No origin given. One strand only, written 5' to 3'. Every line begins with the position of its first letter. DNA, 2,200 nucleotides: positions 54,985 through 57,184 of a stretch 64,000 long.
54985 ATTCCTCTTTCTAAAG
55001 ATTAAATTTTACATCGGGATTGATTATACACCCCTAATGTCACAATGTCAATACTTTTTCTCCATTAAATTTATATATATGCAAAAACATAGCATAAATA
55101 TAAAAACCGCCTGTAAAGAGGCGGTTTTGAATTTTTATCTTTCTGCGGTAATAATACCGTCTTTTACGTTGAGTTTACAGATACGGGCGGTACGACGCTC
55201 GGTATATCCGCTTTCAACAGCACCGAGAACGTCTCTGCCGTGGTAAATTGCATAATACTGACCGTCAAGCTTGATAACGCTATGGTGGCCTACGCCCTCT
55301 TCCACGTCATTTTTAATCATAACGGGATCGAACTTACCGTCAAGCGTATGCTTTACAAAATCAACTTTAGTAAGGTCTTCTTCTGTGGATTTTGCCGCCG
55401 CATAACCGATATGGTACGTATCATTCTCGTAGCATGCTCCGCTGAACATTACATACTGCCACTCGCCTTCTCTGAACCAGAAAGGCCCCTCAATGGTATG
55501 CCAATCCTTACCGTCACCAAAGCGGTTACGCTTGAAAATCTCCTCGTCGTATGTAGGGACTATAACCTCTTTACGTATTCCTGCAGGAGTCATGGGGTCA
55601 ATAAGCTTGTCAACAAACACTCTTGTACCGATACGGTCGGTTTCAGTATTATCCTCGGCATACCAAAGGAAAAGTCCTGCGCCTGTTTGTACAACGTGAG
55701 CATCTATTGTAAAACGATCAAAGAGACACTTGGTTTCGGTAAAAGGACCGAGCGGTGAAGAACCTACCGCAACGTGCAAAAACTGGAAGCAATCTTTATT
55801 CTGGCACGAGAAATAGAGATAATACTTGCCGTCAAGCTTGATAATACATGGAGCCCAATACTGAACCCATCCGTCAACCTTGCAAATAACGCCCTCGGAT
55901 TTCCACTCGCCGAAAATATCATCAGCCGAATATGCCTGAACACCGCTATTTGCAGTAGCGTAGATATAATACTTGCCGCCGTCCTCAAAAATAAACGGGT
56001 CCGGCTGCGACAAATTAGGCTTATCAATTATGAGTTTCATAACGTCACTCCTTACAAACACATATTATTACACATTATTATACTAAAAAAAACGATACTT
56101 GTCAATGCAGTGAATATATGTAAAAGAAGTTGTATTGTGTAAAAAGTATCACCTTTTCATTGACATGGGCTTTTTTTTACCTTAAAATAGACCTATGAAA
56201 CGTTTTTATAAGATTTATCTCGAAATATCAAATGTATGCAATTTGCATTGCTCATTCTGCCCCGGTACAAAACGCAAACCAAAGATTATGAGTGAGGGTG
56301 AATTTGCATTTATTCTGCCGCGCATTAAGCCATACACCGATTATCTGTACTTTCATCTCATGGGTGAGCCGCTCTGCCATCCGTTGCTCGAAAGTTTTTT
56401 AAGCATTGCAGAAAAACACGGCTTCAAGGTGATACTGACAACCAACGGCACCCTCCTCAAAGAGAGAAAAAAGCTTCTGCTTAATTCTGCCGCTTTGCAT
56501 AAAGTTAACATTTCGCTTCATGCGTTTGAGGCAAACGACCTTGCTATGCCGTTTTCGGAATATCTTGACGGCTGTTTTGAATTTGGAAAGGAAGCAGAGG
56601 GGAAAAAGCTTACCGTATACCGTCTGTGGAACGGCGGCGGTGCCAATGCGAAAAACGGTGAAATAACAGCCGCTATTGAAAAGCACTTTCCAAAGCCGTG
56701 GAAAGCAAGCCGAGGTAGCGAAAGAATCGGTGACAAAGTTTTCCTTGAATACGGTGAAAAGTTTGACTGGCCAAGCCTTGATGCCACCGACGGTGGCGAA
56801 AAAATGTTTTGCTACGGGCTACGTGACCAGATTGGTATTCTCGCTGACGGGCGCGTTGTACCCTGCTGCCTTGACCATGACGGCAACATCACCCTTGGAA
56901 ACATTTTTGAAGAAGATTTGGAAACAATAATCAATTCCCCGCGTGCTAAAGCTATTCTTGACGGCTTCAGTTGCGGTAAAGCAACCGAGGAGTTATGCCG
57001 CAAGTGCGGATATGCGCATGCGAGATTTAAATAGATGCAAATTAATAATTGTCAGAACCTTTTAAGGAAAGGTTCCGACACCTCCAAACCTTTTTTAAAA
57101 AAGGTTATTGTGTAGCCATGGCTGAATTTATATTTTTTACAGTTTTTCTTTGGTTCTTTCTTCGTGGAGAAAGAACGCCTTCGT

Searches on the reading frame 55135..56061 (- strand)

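Call 87: search_protein_families(library=pfam, proteins=[window:55135-56061:-], max_evalue=0.0001)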
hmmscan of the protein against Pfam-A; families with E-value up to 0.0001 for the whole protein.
window:55135-56061:- (308 aa): 1 family
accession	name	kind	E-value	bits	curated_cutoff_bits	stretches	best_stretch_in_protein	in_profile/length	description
PF04616.20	Glyco_hydro_43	-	4.7e-29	102.1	32.2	1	18-303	9-287/288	Glycosyl hydrolases family 43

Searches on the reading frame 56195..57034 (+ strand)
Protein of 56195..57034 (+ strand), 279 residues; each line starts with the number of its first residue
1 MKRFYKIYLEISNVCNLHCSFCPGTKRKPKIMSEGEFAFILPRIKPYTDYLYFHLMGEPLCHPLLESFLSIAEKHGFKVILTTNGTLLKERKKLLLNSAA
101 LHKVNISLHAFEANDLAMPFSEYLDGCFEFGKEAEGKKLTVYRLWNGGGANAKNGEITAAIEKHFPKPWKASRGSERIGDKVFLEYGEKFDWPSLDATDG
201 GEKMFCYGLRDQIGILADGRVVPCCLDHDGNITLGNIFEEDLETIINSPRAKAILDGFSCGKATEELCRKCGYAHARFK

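Call 87: search_protein_families(library=pfam, proteins=[window:56195-57034:+], max_evalue=0.0001)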
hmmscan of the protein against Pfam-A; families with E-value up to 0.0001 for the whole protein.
window:56195-57034:+ (279 aa): 2 families
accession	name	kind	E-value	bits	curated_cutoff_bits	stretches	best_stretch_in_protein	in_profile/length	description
PF13186.11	SPASM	-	2.4e-14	53.8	21.5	1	206-271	1-66/67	Iron-sulfur cluster-binding domain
PF04055.27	Radical_SAM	-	2e-11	44.8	29.5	1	10-112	2-113/166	Radical SAM superfamily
